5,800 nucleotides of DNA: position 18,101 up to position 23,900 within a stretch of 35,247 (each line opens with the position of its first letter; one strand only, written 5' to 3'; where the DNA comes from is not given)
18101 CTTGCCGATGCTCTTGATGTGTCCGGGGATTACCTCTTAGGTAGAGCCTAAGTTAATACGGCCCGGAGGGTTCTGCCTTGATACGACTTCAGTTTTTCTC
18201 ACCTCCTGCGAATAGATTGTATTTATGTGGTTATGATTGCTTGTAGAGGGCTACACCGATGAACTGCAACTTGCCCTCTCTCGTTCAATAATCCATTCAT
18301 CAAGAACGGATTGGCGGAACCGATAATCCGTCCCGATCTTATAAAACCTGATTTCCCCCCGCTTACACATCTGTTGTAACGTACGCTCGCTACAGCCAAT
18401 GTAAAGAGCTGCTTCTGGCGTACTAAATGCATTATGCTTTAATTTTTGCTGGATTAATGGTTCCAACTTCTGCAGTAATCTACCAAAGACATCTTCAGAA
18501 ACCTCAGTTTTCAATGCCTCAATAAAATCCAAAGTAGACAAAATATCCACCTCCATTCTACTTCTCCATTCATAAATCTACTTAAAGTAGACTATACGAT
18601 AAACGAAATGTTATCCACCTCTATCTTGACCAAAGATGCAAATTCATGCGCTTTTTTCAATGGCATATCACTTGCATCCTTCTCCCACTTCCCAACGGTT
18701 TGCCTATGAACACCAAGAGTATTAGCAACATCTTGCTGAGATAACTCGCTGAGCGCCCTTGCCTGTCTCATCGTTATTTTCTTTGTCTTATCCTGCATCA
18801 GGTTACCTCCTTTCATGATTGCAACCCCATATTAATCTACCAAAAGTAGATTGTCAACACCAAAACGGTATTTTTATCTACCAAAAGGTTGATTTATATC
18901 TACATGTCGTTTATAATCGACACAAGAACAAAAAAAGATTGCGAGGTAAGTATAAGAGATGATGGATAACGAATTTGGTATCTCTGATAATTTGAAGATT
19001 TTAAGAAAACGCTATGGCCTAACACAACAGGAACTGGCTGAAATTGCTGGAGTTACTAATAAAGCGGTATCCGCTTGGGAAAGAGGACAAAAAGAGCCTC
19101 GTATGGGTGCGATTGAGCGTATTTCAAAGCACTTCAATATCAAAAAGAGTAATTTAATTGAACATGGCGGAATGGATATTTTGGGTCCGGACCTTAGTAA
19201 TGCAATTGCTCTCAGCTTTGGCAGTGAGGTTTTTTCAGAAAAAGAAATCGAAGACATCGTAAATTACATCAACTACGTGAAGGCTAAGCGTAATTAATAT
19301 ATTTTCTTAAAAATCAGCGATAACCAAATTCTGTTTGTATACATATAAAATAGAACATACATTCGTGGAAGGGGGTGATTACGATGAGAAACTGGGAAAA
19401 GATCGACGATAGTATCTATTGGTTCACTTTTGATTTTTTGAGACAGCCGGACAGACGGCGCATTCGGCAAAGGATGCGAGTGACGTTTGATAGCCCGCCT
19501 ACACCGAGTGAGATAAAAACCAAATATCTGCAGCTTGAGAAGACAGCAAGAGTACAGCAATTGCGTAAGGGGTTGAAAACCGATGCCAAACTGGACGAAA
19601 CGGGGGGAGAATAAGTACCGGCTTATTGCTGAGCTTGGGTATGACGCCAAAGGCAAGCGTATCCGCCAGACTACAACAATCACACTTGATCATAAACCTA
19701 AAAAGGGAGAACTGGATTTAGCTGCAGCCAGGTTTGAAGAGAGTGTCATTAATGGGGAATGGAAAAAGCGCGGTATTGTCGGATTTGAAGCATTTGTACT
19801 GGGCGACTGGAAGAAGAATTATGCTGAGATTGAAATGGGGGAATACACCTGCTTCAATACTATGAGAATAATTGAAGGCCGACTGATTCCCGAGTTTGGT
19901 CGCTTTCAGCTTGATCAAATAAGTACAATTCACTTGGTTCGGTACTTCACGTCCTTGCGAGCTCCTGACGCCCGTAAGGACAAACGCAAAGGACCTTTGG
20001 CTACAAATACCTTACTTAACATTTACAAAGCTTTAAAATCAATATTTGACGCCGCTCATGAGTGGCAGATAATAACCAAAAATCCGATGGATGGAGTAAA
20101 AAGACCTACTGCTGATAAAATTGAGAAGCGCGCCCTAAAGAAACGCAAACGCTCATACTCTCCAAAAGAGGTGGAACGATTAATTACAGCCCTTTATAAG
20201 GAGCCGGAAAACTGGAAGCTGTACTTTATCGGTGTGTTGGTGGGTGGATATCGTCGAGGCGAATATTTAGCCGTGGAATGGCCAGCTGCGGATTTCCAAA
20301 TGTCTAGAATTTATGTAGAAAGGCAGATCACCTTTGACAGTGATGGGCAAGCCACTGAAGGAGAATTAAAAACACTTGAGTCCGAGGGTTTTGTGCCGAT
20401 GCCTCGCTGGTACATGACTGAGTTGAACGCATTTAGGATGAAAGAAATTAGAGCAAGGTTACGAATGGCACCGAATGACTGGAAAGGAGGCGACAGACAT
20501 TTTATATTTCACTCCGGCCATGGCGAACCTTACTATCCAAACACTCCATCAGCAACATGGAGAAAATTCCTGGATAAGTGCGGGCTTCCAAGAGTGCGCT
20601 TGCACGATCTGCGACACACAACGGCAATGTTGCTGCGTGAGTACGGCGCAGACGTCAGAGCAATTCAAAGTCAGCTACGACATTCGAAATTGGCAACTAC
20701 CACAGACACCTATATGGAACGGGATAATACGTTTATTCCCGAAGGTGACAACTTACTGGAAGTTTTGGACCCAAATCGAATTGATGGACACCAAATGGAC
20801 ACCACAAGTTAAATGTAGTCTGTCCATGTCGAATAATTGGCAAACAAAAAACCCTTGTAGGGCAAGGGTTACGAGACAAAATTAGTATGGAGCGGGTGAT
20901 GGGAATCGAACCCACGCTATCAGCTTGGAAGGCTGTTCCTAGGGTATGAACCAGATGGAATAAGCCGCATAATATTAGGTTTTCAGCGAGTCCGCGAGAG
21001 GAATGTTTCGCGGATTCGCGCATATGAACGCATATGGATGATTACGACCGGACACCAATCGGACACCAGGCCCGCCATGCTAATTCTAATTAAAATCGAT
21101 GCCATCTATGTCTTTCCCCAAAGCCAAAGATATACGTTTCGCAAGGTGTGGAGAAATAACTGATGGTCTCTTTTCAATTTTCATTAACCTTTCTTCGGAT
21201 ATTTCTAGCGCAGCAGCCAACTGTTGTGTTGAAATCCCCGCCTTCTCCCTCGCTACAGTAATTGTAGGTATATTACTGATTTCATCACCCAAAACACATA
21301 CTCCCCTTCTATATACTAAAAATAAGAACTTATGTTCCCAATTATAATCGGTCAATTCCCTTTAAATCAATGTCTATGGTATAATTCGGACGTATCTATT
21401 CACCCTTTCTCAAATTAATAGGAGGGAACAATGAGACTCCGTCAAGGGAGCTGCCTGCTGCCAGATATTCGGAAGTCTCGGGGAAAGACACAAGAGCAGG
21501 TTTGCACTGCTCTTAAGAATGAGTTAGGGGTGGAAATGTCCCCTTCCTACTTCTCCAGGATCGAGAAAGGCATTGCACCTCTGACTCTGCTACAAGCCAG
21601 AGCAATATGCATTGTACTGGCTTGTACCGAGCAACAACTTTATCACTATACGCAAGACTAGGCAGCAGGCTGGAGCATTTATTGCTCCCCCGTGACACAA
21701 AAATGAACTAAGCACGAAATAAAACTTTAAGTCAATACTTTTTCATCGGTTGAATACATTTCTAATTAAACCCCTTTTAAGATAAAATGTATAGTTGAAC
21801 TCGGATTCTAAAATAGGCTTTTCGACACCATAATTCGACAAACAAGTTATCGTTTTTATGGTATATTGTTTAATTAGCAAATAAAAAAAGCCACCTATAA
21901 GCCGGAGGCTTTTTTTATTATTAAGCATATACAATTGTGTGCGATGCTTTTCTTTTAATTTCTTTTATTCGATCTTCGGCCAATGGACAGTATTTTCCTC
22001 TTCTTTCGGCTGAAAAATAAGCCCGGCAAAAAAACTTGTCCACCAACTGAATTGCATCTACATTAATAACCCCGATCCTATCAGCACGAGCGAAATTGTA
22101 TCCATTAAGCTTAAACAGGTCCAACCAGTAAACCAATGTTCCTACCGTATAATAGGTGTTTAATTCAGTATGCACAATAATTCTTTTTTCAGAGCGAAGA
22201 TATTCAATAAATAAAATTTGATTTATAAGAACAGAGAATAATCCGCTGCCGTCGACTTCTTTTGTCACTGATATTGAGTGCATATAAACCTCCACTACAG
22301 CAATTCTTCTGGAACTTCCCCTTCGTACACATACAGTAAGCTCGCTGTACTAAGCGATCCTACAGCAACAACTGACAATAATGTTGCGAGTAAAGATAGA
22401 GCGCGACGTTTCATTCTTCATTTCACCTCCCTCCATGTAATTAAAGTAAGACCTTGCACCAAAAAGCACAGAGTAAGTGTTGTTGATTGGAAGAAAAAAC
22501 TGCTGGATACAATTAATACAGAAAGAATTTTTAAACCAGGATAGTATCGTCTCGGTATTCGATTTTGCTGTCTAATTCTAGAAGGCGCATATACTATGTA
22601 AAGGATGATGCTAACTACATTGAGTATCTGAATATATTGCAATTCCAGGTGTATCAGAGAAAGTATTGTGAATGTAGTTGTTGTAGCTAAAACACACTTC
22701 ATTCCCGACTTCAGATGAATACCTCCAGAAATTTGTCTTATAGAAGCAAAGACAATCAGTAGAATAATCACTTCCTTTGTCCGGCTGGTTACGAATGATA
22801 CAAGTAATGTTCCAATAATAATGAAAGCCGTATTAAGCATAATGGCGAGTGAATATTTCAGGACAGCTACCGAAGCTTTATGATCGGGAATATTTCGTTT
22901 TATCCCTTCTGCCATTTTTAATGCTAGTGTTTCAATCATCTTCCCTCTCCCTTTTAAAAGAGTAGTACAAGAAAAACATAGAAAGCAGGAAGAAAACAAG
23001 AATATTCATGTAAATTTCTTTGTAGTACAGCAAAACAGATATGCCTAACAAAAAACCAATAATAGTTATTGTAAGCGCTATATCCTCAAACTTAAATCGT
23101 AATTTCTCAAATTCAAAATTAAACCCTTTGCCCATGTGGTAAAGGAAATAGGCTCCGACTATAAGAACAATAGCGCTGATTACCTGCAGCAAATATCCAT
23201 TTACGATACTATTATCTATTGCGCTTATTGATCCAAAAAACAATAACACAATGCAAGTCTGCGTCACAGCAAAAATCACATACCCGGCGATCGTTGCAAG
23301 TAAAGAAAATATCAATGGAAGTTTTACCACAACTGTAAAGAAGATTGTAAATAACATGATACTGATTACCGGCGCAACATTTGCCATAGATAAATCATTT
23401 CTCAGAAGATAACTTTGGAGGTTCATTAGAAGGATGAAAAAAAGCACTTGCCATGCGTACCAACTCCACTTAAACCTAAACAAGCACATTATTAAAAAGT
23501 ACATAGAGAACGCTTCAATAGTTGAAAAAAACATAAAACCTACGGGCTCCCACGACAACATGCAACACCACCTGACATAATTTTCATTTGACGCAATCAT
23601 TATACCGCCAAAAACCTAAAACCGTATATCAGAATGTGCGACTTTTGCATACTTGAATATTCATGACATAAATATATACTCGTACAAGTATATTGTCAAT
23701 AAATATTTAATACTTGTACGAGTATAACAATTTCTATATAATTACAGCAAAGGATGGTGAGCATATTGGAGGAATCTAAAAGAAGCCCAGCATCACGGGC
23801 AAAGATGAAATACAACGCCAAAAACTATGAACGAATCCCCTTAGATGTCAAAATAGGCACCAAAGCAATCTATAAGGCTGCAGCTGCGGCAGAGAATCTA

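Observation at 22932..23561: The sensor/regulator pair lacks all phosphorelay domains: a TM-only protein plus a LytTR-only protein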

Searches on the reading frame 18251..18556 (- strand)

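Call 70: search_protein_families(library=pfam, proteins=[window:18251-18556:-], max_evalue=0.01)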
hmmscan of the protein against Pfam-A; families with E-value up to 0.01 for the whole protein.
window:18251-18556:- (101 aa): 1 family
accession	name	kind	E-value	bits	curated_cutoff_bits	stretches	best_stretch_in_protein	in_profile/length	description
PF12728.13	HTH_17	-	1e-13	51.8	27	1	44-90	2-48/51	Helix-turn-helix domain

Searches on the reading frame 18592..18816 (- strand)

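Call 70: search_protein_families(library=pfam, proteins=[window:18592-18816:-], max_evalue=0.01)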
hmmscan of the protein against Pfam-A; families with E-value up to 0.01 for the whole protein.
window:18592-18816:- (74 aa): 8 families
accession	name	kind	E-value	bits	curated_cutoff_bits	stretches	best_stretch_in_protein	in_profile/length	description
PF01381.28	HTH_3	-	3.7e-07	30.5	23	1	16-49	1-34/55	Helix-turn-helix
PF13560.12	HTH_31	-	0.00033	21.3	27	1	16-50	6-40/64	Helix-turn-helix domain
PF13022.12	HTH_Tnp_1_2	-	0.0011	19.5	27.9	1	6-48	8-50/122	Helix-turn-helix of insertion element transposase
PF08822.17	DUF1804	-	0.0024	18.2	29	1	9-50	4-45/164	Protein of unknown function (DUF1804)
PF13545.12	HTH_Crp_2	-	0.0067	16.8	27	0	23-41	21-39/70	Crp-like helix-turn-helix domain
PF14549.12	P22_Cro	-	0.0076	16.4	30.2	0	27-57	12-39/60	DNA-binding transcriptional regulator Cro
PF13413.12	HTH_25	-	0.0087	16.3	24.6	0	16-49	2-35/62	Helix-turn-helix domain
PF05269.17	Phage_CII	-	0.009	16.7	21.3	1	8-47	7-46/91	Bacteriophage CII protein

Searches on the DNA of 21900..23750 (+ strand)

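Call 8: search_dna_similar(query=window:21900-23750:+, collection=phages, mode=distant)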
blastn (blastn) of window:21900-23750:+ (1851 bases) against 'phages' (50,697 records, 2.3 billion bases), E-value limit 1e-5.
No match.
